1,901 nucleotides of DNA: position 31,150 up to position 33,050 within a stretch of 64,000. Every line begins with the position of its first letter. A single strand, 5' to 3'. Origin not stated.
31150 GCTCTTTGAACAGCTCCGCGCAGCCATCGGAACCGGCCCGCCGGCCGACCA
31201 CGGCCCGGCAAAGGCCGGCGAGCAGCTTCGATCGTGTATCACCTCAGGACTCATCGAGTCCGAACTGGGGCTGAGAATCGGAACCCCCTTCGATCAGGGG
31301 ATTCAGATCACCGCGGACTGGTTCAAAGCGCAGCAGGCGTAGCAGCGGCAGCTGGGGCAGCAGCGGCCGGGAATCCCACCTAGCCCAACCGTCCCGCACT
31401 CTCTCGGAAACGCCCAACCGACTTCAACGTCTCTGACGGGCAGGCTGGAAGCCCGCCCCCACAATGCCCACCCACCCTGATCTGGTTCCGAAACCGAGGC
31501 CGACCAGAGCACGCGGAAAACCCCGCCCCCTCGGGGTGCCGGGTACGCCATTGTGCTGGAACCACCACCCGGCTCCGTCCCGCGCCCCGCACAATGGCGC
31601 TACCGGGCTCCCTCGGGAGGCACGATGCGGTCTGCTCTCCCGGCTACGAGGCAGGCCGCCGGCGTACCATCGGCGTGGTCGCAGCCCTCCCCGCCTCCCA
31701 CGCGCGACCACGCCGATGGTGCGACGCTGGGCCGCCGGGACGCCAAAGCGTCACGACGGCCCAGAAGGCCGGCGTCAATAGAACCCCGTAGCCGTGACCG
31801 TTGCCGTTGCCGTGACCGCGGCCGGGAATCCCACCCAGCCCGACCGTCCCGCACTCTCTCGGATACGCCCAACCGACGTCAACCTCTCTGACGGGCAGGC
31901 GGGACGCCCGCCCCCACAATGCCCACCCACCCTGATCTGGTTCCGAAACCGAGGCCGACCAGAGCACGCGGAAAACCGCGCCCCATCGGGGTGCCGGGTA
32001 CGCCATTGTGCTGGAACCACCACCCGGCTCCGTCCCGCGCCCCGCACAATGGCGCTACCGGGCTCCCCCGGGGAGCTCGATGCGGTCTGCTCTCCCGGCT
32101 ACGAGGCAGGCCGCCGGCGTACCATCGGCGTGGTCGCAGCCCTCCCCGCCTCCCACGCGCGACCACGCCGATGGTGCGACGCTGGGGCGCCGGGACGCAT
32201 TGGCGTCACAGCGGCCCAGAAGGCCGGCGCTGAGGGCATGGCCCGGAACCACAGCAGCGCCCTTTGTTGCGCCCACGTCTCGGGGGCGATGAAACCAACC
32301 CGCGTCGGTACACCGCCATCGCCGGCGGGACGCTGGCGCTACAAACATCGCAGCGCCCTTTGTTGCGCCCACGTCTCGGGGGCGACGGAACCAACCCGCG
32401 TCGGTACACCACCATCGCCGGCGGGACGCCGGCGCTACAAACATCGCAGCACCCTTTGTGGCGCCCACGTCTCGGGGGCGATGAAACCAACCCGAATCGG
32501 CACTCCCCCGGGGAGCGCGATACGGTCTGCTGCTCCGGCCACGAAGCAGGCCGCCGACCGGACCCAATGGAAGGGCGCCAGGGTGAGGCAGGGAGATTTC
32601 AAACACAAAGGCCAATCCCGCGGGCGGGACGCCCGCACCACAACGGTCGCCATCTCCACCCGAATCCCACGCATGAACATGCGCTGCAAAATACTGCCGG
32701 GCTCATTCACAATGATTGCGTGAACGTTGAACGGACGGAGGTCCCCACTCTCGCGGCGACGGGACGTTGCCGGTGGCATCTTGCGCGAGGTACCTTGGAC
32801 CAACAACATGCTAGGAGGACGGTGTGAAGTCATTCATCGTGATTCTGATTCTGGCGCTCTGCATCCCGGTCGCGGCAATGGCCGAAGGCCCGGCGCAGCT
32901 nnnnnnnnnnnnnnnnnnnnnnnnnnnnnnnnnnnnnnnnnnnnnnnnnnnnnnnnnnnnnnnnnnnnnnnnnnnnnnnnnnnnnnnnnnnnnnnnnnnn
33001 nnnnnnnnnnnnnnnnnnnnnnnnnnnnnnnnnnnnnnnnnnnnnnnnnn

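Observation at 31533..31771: Rep-A: a ~240-nt double-hairpin repeat with compensatory stem mutations and strand-consistent G-U pairs (6 copies)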

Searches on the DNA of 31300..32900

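Call 22: search_rna_families(source=window, start=31300, end=32900, threshold=evalue, max_evalue=1, show_alignments=2)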
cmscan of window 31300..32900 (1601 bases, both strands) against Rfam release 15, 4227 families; matches with E-value up to 1: 1.
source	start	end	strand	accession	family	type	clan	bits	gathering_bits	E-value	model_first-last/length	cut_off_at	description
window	32471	32540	+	RF02727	sno_ZL116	Gene; snRNA; snoRNA; CD-box;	-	20.1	82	0.31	1-72/72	no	Small nucleolar RNA ZL116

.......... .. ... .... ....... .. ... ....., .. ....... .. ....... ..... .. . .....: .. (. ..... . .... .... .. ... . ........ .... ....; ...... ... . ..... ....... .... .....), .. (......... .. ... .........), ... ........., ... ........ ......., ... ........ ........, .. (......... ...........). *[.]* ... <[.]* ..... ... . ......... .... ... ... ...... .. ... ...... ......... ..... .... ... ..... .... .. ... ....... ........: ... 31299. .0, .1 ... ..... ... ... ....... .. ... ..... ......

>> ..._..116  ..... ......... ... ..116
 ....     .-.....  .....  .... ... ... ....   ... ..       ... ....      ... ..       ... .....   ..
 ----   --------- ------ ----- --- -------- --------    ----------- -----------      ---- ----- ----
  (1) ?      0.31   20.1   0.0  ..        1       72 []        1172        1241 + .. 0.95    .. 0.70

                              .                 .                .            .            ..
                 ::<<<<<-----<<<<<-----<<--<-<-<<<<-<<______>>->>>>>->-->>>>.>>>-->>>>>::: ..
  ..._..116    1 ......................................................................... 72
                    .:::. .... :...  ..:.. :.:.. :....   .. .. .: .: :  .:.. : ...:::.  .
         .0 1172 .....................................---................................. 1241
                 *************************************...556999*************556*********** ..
